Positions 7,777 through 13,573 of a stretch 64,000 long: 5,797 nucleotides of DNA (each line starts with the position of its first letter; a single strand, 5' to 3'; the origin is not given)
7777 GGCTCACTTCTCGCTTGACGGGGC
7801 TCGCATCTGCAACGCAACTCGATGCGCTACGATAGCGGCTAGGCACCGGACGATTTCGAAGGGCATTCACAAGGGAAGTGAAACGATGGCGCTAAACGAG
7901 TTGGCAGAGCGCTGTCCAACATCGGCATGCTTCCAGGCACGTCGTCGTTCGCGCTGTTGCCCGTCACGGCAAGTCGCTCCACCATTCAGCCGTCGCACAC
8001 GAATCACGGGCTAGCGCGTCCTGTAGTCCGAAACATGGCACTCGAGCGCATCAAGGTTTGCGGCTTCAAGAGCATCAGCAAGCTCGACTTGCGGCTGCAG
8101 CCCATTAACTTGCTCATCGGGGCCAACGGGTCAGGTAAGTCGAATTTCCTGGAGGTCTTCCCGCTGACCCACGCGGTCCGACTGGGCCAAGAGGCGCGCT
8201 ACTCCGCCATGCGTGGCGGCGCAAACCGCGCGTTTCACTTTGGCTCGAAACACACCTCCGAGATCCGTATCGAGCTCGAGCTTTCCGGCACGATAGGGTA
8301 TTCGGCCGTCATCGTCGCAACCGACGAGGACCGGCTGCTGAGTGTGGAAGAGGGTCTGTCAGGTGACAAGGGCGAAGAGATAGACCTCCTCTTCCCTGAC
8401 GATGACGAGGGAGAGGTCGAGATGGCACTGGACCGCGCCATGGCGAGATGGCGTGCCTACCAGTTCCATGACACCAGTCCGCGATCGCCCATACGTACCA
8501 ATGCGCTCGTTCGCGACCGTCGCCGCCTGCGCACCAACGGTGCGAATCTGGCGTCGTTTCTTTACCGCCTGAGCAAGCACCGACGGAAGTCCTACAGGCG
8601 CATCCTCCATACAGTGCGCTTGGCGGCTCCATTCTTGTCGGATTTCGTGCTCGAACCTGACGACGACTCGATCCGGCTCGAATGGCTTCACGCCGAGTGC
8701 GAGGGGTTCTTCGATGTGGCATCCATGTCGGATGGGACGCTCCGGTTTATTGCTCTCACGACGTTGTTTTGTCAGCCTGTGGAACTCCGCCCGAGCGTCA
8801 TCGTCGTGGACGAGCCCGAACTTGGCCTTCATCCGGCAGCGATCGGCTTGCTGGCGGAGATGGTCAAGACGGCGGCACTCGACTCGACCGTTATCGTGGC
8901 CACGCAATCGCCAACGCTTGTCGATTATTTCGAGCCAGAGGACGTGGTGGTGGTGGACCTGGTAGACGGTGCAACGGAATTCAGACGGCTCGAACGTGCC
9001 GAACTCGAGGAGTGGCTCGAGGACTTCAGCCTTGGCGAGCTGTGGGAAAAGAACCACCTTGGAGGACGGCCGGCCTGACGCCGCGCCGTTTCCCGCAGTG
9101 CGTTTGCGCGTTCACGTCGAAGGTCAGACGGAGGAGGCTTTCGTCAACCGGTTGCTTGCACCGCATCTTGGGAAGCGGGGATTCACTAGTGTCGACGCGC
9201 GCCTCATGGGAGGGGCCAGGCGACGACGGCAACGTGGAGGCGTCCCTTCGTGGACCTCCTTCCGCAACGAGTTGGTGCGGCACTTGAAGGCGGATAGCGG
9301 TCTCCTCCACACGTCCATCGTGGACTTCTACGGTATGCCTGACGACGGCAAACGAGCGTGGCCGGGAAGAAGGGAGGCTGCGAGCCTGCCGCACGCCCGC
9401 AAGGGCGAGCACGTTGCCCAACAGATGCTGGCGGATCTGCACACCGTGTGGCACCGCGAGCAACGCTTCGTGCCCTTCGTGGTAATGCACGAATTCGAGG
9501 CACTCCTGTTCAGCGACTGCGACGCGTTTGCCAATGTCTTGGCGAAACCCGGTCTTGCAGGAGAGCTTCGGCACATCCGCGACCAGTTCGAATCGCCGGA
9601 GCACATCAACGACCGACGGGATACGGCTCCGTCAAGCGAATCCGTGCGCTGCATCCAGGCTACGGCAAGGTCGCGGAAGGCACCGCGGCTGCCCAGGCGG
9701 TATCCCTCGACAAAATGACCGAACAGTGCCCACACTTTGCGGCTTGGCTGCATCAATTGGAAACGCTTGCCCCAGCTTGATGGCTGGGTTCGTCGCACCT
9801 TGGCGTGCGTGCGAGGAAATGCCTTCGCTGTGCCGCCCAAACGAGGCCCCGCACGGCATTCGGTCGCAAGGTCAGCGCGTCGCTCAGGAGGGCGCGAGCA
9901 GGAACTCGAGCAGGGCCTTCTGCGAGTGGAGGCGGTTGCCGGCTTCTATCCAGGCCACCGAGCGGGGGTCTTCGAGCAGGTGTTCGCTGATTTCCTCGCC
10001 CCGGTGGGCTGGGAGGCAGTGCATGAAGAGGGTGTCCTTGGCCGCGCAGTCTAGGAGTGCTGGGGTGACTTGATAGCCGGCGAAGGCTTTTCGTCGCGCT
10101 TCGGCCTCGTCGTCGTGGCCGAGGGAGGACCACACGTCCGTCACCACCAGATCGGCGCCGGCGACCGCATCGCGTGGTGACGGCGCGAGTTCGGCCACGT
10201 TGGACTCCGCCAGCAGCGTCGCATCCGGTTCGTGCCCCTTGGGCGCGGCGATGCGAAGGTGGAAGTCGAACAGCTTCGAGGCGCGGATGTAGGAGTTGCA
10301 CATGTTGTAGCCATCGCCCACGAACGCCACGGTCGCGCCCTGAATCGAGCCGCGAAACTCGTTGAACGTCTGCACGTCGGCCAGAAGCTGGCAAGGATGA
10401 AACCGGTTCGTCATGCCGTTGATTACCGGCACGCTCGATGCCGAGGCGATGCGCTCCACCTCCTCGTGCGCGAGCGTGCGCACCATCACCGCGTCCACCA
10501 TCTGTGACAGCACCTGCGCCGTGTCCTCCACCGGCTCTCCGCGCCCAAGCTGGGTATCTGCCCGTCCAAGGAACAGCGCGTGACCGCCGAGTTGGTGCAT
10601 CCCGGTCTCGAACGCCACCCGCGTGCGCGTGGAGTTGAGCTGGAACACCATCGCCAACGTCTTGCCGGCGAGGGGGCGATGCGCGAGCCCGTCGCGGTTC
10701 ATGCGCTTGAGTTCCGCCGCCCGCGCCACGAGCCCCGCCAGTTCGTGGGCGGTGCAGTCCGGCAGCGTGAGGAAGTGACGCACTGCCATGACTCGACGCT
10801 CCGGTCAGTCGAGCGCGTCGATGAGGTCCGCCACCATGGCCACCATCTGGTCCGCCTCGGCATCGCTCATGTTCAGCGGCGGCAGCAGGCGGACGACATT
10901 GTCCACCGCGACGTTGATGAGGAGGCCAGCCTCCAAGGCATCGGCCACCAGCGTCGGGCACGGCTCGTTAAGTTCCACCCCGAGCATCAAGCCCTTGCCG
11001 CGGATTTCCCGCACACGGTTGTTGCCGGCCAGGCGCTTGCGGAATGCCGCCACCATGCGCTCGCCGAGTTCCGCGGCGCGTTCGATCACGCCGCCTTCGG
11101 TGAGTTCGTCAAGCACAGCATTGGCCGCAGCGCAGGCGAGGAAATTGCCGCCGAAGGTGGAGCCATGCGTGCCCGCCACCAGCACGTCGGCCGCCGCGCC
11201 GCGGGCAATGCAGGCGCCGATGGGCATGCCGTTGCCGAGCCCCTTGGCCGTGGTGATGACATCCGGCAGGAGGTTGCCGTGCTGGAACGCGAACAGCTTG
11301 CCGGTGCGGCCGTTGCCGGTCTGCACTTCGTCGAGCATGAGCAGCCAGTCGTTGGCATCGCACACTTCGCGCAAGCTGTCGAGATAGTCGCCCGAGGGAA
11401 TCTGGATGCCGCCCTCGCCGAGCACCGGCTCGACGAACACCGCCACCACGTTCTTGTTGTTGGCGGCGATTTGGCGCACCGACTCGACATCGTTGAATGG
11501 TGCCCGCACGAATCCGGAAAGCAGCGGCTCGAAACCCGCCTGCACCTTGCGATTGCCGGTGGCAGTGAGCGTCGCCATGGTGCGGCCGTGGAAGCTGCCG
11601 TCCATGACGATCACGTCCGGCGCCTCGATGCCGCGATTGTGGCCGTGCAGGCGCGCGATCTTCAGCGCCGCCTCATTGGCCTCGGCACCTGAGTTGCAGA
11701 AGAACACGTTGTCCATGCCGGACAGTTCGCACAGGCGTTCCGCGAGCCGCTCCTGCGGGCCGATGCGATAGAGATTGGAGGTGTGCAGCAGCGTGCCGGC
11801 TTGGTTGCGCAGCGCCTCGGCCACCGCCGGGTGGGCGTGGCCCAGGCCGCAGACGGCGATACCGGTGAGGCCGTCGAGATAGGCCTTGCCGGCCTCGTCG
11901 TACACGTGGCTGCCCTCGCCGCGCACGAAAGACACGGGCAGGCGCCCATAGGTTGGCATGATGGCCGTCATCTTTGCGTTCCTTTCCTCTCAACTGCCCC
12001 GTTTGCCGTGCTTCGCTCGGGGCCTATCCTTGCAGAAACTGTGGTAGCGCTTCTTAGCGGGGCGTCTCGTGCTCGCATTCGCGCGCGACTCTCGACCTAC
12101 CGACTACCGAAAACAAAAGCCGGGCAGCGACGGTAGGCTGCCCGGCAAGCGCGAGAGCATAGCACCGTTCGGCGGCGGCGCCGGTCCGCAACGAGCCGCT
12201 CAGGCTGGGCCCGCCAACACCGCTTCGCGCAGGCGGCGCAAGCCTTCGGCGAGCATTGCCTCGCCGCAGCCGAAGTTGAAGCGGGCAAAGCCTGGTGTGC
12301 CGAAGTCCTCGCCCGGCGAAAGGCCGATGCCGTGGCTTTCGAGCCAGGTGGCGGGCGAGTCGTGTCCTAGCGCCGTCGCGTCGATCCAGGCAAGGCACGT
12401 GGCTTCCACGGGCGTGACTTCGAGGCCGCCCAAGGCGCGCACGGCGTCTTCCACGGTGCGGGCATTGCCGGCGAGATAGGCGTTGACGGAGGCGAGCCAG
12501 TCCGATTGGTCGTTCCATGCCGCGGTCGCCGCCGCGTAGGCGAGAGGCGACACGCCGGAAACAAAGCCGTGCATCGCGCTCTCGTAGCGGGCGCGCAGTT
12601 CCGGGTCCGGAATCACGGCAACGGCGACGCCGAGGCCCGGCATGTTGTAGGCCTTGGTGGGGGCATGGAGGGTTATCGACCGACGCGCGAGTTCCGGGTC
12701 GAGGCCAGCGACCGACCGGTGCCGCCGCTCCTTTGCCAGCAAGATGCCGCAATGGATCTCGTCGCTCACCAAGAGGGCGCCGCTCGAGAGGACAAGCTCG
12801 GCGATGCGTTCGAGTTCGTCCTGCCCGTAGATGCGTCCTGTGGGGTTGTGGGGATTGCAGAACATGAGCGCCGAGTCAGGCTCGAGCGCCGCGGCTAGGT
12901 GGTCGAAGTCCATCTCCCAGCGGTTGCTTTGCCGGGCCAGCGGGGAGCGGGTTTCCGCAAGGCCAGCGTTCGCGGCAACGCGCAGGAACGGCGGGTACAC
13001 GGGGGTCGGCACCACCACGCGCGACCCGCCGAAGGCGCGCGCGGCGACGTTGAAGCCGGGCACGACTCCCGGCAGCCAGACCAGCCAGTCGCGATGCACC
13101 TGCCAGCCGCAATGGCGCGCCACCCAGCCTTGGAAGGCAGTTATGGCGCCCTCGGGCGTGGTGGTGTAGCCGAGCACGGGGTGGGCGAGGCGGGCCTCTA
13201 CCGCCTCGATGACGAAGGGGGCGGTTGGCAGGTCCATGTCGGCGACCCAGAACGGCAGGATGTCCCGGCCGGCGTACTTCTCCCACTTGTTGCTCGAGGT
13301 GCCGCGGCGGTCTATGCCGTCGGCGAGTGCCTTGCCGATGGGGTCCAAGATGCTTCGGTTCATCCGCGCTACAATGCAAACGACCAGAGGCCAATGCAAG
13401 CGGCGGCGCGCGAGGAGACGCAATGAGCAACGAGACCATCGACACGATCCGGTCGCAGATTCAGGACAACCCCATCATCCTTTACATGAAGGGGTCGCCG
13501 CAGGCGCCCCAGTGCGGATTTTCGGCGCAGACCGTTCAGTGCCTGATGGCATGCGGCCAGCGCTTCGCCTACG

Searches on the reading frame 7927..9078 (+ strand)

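Call 7: search_protein_families(library=pfam, proteins=[window:7927-9078:+], max_evalue=0.01)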
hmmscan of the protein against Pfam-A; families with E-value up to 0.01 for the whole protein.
window:7927-9078:+ (383 aa): 5 families
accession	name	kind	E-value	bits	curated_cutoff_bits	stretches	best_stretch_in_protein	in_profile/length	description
PF13304.12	AAA_21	-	7.6e-26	92.3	27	1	60-333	1-304/304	AAA domain, putative AbiEii toxin, Type IV TA system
PF13175.12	AAA_15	-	4.6e-13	50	32.1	1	37-79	1-44/374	AAA ATPase domain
PF02463.25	SMC_N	-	1e-10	41.9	40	1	39-332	2-202/220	RecF/RecN/SMC N terminal domain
PF11398.14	DUF2813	-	6e-09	36.2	21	1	37-79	1-43/372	Protein of unknown function (DUF2813)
PF13476.12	AAA_23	-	1.3e-05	26.4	27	1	41-122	1-84/201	AAA domain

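Call 8: search_protein_families(library=padloc, proteins=[window:7927-9078:+], max_evalue=0.1)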
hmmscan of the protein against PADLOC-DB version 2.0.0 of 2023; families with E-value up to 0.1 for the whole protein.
window:7927-9078:+ (383 aa): 139 families (the best 25 are shown)
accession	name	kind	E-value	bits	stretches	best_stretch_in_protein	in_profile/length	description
PDLC04175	HEC-01A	-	1.1e-117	391.1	1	37-382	4-362/363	-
PDLC04174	HEC-01A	-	9.7e-76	252.5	1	165-383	42-263/264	-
PDLC04178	HEC-01A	-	9.1e-50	167.8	2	167-379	165-381/399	-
PDLC04177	HEC-01A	-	2.3e-49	166.5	2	175-381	189-391/393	-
PDLC04182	HEC-01A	-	1.3e-39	134.4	2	167-379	189-401/406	-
PDLC04183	HEC-01A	-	1.9e-37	127.3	2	160-380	178-400/402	-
PDLC04176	HEC-01A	-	4.1e-35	119.8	2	192-380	180-367/371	-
PDLC04184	HEC-01A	-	9.7e-27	92.1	2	166-344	212-409/464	-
PDLC04391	PDC-M07A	-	1.4e-26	91.4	2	198-378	207-401/412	-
PDLC04392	PDC-M07A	-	1.5e-25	88.1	2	174-341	192-363/432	-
PDLC02980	AriA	-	1.7e-25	88.6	1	60-333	1-304/304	-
PDLC04135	mad3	-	4.9e-25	86.8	1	39-376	2-372/374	mads_3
PDLC04179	HEC-01A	-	6.3e-25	86.2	2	189-382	261-455/459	-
PDLC04389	PDC-M07A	-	1.8e-24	84.6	2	196-372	216-414/443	-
PDLC04393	PDC-M07A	-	2.6e-24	84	2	176-343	196-367/435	-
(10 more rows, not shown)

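Call 9: search_protein_families(library=ncbifam, proteins=[window:7927-9078:+], max_evalue=0.01)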
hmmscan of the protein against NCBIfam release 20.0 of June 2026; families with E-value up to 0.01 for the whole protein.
window:7927-9078:+ (383 aa): 23 families
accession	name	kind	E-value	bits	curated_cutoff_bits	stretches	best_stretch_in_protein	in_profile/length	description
NF047739.1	antiphage_MADS3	equivalog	1e-31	110.6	420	2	189-373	238-422/427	methylation-associated defense system AAA family ATPase MAD3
NF038234.1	retron_eff_Eco8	equivalog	1.1e-12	47.4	250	2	37-77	1-42/679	retron Eco8 family effector endonuclease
TIGR00611.2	recf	equivalog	2.7e-08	33.4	172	1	39-81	1-44/339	DNA replication/repair protein RecF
TIGR03411.1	urea_trans_UrtD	equivalog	1.2e-06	28.4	304.1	1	43-77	11-47/242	urea ABC transporter ATP-binding protein UrtD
NF040873.1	AztA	equivalog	3.2e-06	26.9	220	0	52-88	10-48/191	zinc ABC transporter ATP-binding protein AztA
TIGR01978.1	sufC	equivalog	1.4e-05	24.7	212.8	1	285-343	159-218/243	Fe-S cluster assembly ATPase SufC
TIGR04521.1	ECF_ATPase_2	equivalog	1.8e-05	24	330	1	266-327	144-203/279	energy-coupling factor transporter ATPase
NF003034.1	PRK03918.1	equivalog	6.2e-05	21.2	700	1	37-78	1-43/878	DNA double-strand break repair ATPase Rad50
NF041760.1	PtuA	equivalog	0.00013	21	500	1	36-76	49-90/524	retron Ec78 anti-phage system effector ATPase PtuA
TIGR00972.1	3a0107s01c2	equivalog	0.00027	20.3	343.2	0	285-328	159-202/248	phosphate ABC transporter ATP-binding protein PstB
TIGR03864.1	PQQ_ABC_ATP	hypoth_equivalog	0.00037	20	302.25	0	288-343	150-204/236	ABC transporter, ATP-binding subunit, PQQ-dependent alcohol dehydrogenase system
TIGR01166.1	cbiO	subfamily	0.00047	19.7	211.8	0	268-327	129-185/190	cobalt ABC transporter, ATP-binding protein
NF002572.0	PRK02224.1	equivalog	0.0015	16.9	1087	1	37-77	1-42/888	DNA double-strand break repair ATPase Rad50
NF010166.0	PRK13646.1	equivalog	0.0016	17.8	458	1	266-323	145-200/286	energy-coupling factor transporter ATPase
TIGR04435.1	restrict_AAA_1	hypoth_equivalog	0.0017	17.2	300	0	57-77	37-56/568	restriction system-associated AAA family ATPase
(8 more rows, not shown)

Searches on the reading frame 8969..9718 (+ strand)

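Call 7: search_protein_families(library=pfam, proteins=[window:8969-9718:+], max_evalue=0.01)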
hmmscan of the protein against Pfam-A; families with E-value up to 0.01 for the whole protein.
window:8969-9718:+ (249 aa): 1 family
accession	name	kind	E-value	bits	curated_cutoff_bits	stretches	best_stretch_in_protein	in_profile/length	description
PF14103.11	DUF4276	-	3.3e-30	106.2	30.2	1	50-224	1-148/192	Domain of unknown function (DUF4276)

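Call 8: search_protein_families(library=padloc, proteins=[window:8969-9718:+], max_evalue=0.1)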
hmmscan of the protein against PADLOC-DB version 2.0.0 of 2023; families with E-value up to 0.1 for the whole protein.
window:8969-9718:+ (249 aa): 6 families
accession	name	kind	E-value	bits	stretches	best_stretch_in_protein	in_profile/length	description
PDLC04188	HEC-01B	-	1.4e-47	160.3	1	45-226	14-185/230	-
PDLC04190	HEC-01B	-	1.3e-35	121.2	1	44-221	2-168/168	-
PDLC04189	HEC-01B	-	3.3e-11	41.4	1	48-224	6-176/223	-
PDLC04187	HEC-01B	-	3.2e-10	38.6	1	112-230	6-123/166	-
PDLC04186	HEC-01B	-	7.2e-10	36.9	1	115-224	50-148/196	-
PDLC04210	HEC-01B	-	0.0041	14.9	1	148-215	87-158/217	-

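Call 9: search_protein_families(library=ncbifam, proteins=[window:8969-9718:+], max_evalue=0.01)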
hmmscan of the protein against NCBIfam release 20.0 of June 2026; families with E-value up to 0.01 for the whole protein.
window:8969-9718:+ (249 aa): 0 families

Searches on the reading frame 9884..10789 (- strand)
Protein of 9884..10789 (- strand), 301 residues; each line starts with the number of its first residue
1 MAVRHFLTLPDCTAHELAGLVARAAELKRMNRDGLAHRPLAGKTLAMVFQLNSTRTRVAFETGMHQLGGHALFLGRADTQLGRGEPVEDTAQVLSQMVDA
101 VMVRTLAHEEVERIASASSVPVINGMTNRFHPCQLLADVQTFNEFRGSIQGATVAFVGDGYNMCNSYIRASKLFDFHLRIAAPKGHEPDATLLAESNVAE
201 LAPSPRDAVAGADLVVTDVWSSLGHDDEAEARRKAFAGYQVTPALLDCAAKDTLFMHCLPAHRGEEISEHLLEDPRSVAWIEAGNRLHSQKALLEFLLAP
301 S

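Call 71: search_protein_families(library=pfam, proteins=[window:9884-10789:-], max_evalue=0.0001)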
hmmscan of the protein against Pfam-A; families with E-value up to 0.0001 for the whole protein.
window:9884-10789:- (301 aa): 2 families
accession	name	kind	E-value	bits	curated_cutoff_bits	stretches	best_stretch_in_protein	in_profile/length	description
PF02729.26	OTCace_N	-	2e-47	161.5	29.9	1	4-144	1-148/148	Aspartate/ornithine carbamoyltransferase, carbamoyl-P binding domain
PF00185.30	OTCace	-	2.6e-45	154.7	29.4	1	150-296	1-156/157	Aspartate/ornithine carbamoyltransferase, Asp/Orn binding domain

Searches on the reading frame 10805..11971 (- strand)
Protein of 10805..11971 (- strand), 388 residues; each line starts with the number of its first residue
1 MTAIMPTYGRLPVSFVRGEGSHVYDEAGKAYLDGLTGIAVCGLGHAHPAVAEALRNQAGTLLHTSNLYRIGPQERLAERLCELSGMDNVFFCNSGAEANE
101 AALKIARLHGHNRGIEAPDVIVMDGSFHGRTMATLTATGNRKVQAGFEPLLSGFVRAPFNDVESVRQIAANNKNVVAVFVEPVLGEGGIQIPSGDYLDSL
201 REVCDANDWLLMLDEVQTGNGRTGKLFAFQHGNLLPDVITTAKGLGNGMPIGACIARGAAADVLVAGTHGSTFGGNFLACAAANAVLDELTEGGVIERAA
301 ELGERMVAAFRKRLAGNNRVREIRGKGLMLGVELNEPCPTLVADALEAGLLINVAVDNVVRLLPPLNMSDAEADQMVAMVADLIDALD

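Call 71: search_protein_families(library=pfam, proteins=[window:10805-11971:-], max_evalue=0.0001)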
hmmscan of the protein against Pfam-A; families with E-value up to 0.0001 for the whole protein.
window:10805-11971:- (388 aa): 1 family
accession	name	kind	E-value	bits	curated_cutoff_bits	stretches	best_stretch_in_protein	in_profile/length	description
PF00202.27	Aminotran_3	-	6.9e-109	364.6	30.5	1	10-382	8-401/403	Aminotransferase class-III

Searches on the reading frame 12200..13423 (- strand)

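Call 71: search_protein_families(library=pfam, proteins=[window:12200-13423:-], max_evalue=0.0001)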
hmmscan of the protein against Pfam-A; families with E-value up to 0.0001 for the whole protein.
window:12200-13423:- (407 aa): 1 family
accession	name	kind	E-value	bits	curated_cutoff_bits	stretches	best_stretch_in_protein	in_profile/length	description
PF00155.27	Aminotran_1_2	-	3.1e-37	129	19.7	1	64-398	12-361/361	Aminotransferase class I and II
